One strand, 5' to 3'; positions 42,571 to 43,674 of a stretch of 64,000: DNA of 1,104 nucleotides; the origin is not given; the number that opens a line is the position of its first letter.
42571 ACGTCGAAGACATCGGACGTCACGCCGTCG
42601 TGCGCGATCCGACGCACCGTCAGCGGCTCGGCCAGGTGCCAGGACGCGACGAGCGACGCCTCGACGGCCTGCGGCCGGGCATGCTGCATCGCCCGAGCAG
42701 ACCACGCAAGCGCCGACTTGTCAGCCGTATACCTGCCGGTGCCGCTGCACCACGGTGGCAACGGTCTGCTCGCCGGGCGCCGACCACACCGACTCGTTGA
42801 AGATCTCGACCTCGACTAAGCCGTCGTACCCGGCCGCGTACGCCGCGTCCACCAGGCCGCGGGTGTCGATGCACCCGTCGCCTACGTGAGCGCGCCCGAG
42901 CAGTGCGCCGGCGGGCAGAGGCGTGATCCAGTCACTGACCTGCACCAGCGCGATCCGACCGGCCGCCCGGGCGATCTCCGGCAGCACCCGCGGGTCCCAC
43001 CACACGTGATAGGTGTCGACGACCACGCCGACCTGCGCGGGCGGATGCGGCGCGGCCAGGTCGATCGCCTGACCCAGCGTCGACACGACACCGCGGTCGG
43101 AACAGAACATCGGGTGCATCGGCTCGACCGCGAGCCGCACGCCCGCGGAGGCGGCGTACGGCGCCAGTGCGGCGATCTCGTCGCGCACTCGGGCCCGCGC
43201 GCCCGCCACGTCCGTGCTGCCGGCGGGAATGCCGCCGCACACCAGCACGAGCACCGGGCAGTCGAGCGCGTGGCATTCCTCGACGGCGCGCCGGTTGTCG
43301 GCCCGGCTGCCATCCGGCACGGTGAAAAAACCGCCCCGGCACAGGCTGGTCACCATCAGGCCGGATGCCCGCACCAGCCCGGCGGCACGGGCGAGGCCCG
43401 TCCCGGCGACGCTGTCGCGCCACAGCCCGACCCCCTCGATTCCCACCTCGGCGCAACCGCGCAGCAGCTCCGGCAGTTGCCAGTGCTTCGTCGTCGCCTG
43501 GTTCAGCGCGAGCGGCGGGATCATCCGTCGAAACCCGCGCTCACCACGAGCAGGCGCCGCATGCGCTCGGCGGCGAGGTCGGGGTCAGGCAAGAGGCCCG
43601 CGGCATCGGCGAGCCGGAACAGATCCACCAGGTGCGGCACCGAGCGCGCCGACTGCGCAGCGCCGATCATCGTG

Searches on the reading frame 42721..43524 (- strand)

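Call 11: search_protein_families(library=pfam, proteins=[window:42721-43524:-])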
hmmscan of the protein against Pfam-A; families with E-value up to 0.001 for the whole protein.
window:42721-43524:- (267 aa): 1 family
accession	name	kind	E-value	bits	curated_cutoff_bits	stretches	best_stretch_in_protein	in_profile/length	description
PF01261.30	AP_endonuc_2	-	1.7e-33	116.8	31.1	1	24-255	4-239/249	Xylose isomerase-like TIM barrel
